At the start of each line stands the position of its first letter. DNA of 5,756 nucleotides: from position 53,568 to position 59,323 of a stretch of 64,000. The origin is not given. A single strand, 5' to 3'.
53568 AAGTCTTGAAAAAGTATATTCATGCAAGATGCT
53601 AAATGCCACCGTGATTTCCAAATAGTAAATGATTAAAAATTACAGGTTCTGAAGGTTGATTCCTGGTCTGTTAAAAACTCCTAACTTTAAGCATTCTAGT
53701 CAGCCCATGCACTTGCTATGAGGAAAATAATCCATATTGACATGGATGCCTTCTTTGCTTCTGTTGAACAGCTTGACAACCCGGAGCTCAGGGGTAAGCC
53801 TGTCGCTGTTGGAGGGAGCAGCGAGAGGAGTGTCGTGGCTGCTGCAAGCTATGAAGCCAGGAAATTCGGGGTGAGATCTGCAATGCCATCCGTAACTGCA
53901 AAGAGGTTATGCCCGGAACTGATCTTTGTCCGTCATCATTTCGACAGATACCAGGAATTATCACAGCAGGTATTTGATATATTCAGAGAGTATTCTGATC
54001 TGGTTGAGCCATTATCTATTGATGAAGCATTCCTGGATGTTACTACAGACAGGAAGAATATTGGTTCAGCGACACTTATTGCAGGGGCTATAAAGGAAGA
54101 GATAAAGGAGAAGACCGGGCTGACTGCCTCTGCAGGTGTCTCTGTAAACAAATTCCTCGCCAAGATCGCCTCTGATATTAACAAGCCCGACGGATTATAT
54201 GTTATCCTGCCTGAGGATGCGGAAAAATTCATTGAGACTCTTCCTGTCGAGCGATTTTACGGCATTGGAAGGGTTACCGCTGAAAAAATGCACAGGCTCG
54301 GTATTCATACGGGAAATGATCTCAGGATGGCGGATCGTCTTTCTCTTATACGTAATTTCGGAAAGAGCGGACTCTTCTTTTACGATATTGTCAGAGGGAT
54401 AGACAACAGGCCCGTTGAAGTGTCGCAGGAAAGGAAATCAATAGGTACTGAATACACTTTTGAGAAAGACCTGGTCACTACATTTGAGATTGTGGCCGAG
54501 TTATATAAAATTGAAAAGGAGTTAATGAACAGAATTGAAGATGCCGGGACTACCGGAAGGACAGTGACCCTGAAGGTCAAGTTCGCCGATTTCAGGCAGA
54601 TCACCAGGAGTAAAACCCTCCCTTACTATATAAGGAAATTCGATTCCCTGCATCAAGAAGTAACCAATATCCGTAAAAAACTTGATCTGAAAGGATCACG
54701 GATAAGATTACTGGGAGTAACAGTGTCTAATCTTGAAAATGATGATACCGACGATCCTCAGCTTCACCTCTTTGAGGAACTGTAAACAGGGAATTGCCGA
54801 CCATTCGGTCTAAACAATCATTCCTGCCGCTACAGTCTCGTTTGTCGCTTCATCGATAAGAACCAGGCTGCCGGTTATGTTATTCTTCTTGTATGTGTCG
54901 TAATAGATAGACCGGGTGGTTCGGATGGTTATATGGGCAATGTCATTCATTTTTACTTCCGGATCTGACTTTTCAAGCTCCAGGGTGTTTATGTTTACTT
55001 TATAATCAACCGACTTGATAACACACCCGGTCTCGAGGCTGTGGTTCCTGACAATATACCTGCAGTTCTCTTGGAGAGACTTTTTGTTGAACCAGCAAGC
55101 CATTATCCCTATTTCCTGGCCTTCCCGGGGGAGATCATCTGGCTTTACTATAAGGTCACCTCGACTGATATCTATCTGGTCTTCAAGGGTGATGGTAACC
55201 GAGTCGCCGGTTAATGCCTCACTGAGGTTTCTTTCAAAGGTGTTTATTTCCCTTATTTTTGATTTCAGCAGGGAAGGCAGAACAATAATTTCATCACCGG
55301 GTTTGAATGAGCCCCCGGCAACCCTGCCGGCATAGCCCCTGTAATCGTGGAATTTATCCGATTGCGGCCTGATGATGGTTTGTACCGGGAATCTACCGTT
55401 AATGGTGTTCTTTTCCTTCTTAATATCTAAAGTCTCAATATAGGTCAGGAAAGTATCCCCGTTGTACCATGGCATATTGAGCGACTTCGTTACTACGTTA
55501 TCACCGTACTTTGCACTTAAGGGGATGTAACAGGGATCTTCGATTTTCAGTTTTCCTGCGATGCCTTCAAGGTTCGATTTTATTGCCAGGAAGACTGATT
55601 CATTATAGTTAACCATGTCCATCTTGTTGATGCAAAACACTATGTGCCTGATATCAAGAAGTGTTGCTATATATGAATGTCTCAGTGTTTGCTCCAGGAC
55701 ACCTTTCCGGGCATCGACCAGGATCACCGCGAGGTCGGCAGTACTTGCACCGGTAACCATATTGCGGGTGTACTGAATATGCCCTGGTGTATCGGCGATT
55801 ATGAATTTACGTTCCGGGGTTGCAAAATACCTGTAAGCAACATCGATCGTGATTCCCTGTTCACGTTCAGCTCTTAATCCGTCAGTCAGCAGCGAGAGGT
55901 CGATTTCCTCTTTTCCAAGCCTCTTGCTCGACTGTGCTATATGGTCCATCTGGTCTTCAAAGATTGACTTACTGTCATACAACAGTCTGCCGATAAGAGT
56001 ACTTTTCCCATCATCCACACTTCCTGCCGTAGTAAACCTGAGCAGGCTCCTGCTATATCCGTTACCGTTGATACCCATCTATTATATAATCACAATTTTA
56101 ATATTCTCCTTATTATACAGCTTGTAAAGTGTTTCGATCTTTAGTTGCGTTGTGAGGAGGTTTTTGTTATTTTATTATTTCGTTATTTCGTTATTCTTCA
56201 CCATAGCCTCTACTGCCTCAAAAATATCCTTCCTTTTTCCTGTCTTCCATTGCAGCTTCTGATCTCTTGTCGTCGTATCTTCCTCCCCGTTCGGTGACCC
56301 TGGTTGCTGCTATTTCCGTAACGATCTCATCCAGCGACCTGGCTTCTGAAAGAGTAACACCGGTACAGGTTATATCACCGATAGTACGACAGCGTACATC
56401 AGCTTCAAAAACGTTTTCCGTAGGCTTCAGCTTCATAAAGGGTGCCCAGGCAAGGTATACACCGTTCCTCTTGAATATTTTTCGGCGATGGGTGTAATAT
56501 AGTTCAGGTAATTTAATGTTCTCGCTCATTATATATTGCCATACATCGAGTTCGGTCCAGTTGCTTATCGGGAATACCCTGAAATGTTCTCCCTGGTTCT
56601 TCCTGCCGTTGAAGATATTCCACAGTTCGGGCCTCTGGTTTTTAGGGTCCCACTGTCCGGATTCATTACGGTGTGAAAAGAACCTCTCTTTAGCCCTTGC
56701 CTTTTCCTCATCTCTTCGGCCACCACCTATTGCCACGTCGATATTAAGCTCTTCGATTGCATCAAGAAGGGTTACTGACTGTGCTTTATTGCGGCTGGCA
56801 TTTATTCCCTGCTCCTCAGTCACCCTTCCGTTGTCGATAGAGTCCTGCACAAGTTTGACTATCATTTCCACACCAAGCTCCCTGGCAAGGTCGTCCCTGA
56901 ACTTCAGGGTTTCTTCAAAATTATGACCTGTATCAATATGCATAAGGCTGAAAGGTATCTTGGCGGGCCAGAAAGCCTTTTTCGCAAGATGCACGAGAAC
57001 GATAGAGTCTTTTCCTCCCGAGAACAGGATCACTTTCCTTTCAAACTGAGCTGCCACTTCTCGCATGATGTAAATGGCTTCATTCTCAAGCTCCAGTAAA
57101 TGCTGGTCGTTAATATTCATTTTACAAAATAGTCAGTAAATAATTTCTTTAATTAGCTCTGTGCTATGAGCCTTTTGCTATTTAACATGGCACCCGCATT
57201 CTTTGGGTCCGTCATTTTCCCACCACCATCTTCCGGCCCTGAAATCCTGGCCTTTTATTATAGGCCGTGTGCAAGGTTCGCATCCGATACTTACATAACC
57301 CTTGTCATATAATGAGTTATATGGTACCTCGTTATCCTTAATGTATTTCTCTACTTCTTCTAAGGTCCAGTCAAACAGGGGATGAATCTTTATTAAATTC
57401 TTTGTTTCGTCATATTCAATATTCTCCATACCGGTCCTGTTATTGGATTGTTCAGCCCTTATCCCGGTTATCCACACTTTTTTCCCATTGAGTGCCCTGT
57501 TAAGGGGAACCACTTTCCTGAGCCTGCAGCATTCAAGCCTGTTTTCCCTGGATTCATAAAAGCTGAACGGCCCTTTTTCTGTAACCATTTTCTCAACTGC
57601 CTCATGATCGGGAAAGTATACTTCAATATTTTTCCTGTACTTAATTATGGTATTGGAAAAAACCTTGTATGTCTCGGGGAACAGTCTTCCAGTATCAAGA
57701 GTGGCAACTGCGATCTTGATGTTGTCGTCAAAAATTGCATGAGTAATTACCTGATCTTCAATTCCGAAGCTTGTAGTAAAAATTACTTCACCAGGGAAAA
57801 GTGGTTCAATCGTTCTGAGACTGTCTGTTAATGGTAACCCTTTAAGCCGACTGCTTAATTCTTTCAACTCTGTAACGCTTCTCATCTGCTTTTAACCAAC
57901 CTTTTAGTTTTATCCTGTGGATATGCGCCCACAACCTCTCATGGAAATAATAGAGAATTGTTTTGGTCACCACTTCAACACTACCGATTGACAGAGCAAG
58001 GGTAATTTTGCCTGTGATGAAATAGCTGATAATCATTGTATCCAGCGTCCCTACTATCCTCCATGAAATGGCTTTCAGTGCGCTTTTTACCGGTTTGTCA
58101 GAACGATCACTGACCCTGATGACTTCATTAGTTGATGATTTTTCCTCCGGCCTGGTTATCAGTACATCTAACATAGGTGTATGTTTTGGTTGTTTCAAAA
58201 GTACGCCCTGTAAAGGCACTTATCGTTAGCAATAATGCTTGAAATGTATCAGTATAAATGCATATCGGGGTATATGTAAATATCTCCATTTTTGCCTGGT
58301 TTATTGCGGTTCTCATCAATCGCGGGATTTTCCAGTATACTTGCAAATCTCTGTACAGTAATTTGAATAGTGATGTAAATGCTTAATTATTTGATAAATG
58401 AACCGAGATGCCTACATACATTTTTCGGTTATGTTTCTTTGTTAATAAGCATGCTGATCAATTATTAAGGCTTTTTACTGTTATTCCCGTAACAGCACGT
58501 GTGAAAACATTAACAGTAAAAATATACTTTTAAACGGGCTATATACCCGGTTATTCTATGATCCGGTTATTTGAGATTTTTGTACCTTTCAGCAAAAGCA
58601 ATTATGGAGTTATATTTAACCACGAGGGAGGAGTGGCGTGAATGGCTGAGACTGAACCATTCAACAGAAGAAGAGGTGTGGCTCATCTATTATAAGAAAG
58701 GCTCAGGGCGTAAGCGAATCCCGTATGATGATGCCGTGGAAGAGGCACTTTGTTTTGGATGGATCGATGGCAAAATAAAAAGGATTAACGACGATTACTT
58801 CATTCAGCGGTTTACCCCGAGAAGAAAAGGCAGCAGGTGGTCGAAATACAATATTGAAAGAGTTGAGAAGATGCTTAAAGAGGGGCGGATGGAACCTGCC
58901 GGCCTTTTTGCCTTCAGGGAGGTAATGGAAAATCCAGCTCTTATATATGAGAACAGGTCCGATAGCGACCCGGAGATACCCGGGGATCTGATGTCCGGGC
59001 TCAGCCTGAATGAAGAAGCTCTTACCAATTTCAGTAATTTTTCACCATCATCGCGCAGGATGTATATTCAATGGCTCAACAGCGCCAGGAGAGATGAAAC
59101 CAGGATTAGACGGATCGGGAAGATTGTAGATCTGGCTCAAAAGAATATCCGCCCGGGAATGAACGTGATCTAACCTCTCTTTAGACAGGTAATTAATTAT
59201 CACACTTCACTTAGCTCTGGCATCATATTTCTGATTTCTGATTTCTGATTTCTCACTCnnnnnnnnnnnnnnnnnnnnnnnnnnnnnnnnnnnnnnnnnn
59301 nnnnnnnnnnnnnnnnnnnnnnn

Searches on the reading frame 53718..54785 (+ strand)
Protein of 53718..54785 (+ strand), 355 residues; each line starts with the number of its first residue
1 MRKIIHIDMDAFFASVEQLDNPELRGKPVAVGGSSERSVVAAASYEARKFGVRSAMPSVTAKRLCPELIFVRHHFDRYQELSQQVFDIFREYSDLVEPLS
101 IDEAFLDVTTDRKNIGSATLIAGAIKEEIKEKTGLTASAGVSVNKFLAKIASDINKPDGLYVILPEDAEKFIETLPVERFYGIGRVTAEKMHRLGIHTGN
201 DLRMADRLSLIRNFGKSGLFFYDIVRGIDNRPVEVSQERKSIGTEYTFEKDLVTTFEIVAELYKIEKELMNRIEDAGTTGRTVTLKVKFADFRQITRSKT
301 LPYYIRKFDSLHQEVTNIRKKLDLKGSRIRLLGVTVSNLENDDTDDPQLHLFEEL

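Call 44: search_protein_families(library=pfam, proteins=[window:53718-54785:+], max_evalue=0.00001)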
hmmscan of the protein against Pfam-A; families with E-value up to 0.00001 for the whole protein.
window:53718-54785:+ (355 aa): 4 families
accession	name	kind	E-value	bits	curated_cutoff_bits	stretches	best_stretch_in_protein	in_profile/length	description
PF00817.25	IMS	-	3e-56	189.9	23.2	1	7-153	1-148/148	impB/mucB/samB family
PF11799.13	IMS_C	-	1.5e-23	83.8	20.7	1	239-350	1-108/109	impB/mucB/samB family C-terminal domain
PF11798.14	IMS_HHH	-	2.3e-08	34.2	24.4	1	165-196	1-32/32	IMS family HHH motif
PF21999.2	IMS_HHH_1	-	6.7e-06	26.9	27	0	182-229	5-53/53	DNA polymerase-iota, thumb domain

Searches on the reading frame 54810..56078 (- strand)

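Call 44: search_protein_families(library=pfam, proteins=[window:54810-56078:-], max_evalue=0.00001)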
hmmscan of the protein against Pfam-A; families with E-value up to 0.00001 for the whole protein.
window:54810-56078:- (422 aa): 3 families
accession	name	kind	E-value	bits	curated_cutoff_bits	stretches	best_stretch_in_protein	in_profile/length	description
PF00009.33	GTP_EFTU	-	9.6e-41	139.9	26.5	1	12-196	3-176/188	Elongation factor Tu GTP binding domain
PF22594.2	GTP-eEF1A_C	-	2.6e-21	76.3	27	1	326-421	5-100/101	GTP-eEF1A C-terminal domain-like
PF01926.29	MMR_HSR1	-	5.4e-07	30.1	21.9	0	69-152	25-113/113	50S ribosome-binding GTPase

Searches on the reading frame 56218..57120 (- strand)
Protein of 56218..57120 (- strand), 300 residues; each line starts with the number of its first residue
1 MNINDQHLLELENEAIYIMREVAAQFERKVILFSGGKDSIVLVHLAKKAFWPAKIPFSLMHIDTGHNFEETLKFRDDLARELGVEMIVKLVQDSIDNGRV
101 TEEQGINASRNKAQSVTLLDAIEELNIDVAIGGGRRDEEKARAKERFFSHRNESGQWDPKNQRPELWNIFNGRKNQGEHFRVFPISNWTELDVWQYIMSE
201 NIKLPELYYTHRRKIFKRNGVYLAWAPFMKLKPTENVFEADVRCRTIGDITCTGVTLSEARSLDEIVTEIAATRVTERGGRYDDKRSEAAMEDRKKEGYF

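Call 44: search_protein_families(library=pfam, proteins=[window:56218-57120:-], max_evalue=0.00001)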
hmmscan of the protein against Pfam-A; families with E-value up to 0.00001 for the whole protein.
window:56218-57120:- (300 aa): 1 family
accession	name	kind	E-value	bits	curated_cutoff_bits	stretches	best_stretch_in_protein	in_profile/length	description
PF01507.26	PAPS_reduct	-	1.5e-43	149.3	22.5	1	30-254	3-174/175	Phosphoadenosine phosphosulfate reductase domain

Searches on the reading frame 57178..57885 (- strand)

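Call 46: search_protein_families(library=pfam, proteins=[window:57178-57885:-], max_evalue=0.0001)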
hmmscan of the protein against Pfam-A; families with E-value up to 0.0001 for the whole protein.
window:57178-57885:- (235 aa): 1 family
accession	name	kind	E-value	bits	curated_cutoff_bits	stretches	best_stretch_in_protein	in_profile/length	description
PF01507.26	PAPS_reduct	-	5.6e-47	160.4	22.5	1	34-208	2-175/175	Phosphoadenosine phosphosulfate reductase domain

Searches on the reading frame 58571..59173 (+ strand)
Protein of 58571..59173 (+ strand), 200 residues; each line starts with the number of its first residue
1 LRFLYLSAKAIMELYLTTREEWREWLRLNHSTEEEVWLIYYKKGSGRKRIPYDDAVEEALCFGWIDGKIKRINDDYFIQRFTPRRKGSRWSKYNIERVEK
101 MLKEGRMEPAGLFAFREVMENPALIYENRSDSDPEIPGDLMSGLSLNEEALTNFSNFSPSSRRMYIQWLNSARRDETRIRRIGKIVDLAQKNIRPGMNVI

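Call 46: search_protein_families(library=pfam, proteins=[window:58571-59173:+], max_evalue=0.0001)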
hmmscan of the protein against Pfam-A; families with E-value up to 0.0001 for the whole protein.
window:58571-59173:+ (200 aa): 1 family
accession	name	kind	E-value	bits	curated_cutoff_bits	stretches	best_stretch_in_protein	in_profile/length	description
PF13376.11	OmdA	-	5.8e-17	61.9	25.6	1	134-191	2-59/60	Bacteriocin-protection, YdeI or OmpD-Associated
